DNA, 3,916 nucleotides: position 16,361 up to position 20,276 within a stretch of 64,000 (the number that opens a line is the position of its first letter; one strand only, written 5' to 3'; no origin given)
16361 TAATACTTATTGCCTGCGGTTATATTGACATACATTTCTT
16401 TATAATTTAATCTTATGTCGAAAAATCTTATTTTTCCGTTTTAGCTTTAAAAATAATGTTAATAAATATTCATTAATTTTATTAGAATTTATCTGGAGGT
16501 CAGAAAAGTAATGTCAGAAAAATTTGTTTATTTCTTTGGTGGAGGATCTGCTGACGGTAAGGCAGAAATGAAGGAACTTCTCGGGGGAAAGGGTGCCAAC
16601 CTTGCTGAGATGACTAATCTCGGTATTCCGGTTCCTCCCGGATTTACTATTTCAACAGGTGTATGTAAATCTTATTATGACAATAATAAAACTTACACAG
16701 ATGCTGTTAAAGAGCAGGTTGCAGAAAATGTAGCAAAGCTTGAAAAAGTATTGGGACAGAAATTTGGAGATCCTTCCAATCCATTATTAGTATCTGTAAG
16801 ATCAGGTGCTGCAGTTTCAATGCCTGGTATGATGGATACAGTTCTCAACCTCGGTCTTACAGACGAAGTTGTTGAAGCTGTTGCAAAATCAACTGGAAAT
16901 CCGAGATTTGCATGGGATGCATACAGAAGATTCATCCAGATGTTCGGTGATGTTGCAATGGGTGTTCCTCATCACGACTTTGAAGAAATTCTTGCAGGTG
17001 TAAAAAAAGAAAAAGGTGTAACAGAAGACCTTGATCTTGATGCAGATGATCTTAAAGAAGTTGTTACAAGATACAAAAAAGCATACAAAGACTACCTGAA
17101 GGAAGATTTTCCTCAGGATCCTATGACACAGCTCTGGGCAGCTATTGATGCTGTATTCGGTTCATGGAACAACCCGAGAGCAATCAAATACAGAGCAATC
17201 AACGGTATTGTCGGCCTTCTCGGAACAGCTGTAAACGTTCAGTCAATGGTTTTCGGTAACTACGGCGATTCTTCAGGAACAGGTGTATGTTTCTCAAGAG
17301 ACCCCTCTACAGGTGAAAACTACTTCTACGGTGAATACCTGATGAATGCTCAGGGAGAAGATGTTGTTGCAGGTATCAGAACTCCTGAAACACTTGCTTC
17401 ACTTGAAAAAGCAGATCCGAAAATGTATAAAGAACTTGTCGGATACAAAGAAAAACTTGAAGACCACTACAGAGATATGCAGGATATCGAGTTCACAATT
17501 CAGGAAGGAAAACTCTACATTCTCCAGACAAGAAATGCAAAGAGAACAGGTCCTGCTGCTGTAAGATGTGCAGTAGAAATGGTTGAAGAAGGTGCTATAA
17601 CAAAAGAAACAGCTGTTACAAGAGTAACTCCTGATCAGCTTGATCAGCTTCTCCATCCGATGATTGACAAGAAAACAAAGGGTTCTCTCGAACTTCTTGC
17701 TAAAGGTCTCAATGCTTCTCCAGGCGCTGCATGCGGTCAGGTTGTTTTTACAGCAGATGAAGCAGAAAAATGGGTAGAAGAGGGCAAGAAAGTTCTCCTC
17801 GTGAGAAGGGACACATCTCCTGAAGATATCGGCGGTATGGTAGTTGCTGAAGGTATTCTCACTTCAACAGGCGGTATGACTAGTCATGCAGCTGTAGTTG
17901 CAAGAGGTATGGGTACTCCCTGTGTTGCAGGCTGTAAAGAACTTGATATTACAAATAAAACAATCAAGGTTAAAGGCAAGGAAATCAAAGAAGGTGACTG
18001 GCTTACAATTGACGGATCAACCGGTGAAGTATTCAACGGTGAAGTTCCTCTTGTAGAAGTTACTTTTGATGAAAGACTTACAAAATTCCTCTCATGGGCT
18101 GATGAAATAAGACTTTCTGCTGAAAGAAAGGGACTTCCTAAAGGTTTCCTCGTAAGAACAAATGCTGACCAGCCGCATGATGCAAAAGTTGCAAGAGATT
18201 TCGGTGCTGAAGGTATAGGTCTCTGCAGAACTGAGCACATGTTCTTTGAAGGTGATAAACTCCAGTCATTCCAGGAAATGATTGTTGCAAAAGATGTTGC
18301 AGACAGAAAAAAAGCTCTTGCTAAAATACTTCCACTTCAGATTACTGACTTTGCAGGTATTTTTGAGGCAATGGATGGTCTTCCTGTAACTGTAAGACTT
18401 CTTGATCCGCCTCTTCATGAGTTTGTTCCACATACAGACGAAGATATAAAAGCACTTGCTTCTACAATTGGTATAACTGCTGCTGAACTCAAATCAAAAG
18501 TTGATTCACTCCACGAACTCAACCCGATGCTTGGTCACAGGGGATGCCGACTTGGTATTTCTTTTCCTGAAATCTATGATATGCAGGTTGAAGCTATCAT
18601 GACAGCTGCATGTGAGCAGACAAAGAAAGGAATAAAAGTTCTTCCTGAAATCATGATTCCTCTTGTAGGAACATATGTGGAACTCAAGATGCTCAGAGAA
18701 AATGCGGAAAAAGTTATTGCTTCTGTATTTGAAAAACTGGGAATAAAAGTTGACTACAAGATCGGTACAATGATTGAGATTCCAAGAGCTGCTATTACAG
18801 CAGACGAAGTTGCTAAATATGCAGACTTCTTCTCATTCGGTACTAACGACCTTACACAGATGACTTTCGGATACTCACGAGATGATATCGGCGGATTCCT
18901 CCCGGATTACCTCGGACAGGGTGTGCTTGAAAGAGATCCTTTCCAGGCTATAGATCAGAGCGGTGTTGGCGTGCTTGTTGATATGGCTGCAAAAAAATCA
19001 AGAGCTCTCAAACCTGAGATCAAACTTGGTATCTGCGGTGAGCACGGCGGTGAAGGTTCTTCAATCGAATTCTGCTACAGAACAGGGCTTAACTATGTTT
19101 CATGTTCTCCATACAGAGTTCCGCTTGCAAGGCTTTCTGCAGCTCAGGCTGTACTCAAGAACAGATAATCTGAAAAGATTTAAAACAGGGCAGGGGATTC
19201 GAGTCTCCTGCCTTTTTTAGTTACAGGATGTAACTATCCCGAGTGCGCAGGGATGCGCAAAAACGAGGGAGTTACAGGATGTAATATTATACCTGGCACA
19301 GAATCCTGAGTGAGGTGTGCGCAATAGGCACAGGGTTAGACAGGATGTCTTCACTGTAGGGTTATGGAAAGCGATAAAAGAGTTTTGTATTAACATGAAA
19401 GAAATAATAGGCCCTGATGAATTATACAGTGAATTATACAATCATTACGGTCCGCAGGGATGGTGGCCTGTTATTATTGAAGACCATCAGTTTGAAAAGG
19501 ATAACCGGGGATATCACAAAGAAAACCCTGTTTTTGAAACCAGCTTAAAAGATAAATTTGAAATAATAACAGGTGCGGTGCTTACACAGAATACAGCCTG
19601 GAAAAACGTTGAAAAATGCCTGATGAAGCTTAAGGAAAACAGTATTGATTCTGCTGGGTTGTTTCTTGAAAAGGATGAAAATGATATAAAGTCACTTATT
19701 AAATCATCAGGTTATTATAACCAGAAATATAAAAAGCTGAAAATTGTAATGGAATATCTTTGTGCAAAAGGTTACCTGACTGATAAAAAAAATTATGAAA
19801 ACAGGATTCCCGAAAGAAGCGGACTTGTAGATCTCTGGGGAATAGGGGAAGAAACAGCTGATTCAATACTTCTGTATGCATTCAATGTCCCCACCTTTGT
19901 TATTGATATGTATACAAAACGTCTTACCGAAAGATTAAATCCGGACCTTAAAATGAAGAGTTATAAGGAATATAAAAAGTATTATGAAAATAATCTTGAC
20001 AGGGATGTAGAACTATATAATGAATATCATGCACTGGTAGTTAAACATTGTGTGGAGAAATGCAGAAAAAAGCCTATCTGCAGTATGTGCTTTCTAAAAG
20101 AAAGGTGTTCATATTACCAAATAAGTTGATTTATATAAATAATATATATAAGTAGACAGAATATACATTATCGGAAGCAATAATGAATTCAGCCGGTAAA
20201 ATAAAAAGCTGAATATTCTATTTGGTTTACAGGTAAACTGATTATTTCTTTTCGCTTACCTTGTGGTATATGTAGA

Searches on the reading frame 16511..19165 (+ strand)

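Call 18: search_protein_families(library=ncbifam, proteins=[window:16511-19165:+], max_evalue=0.00001)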
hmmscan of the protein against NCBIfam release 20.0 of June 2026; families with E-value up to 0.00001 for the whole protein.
window:16511-19165:+ (885 aa): 24 families
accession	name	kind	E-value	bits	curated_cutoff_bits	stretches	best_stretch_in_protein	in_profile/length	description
TIGR01828.1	pyru_phos_dikin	equivalog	0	1343.8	843.45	1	4-881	2-864/865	pyruvate, phosphate dikinase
NF004531.0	PRK05878.1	equivalog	2.5e-163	544.5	456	1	18-533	20-482/534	pyruvate, phosphate dikinase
NF005057.0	PRK06464.1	equivalog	2.6e-72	244.1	598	2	307-875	297-783/798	phosphoenolpyruvate synthase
TIGR01418.1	PEP_synth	equivalog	2.9e-63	214.4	739.75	2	307-870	291-772/784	pyruvate, water dikinase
TIGR01417.1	PTS_I_fam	equivalog_domain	1.8e-37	129.1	341.7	2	666-872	346-531/565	phosphoenolpyruvate--protein phosphotransferase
NF008382.0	PRK11177.1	equivalog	7.8e-29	100.7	824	2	667-790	348-465/575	phosphoenolpyruvate-protein phosphotransferase PtsI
NF052632.1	undecylprod_RedH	equivalog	1e-23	83.3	1350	2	17-126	10-133/880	undecylprodigiosin ligase RedH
NF004878.0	PRK06241.1-3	subfamily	9.7e-23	80.2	945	1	23-72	18-69/891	phosphoenolpyruvate synthase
NF008283.0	PRK11061.1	equivalog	2.2e-22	79.1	583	1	667-790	513-631/748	phosphoenolpyruvate--protein phosphotransferase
NF004881.0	PRK06241.2-2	equivalog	1.9e-19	69.4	883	1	397-507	789-887/898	phosphoenolpyruvate synthase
NF052631.1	prodigiosin_PigC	equivalog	2.3e-19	68.8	1300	1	395-507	777-879/883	prodigiosin ligase PigC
NF004880.0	PRK06241.2-1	equivalog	1.6e-17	62.8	972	1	213-342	143-279/837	phosphoenolpyruvate synthase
NF004883.0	PRK06241.2-4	equivalog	7.6e-17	60.7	1063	0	399-508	814-911/928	phosphoenolpyruvate synthase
NF004877.0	PRK06241.1-2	subfamily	6e-16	57.9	866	0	399-505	769-863/869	phosphoenolpyruvate synthase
NF041857.1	RIF_Ptrans_rph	equivalog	3.1e-14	52.3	999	0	398-478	764-842/864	rifamycin-inactivating phosphotransferase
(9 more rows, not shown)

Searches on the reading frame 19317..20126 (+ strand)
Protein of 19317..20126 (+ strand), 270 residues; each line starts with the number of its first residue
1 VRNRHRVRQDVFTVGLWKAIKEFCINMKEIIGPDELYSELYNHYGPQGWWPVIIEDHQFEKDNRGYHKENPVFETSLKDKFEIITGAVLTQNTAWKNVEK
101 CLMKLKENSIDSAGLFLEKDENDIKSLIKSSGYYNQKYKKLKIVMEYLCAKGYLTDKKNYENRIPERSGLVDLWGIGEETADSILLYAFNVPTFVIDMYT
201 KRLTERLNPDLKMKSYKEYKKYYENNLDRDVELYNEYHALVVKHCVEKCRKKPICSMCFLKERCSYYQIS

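Call 19: search_protein_families(library=ncbifam, proteins=[window:19317-20126:+], max_evalue=0.00001)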
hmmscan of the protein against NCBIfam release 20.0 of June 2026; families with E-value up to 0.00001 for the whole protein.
window:19317-20126:+ (270 aa): 6 families
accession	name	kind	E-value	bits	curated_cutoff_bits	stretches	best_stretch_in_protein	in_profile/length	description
NF010494.0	PRK13913.1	equivalog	4.6e-22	79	192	1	72-236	24-193/220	3-methyladenine DNA glycosylase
TIGR01083.1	nth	equivalog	1.9e-18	66.8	211.7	1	70-255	17-192/192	endonuclease III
NF053634.1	MonDNAglycDR2438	equivalog_domain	9.4e-15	54.8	400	1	83-269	23-209/219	monofunctional DNA glycosylase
NF007978.0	PRK10702.1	equivalog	7.8e-11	42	405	1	70-267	19-206/211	endonuclease III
TIGR01084.1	mutY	equivalog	1.7e-06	27.8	286.5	1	157-268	95-210/277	A/G-specific adenine glycosylase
NF010488.0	PRK13910.1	equivalog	2.3e-06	27.2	471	1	123-264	36-167/290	adenine-specific DNA glycosylase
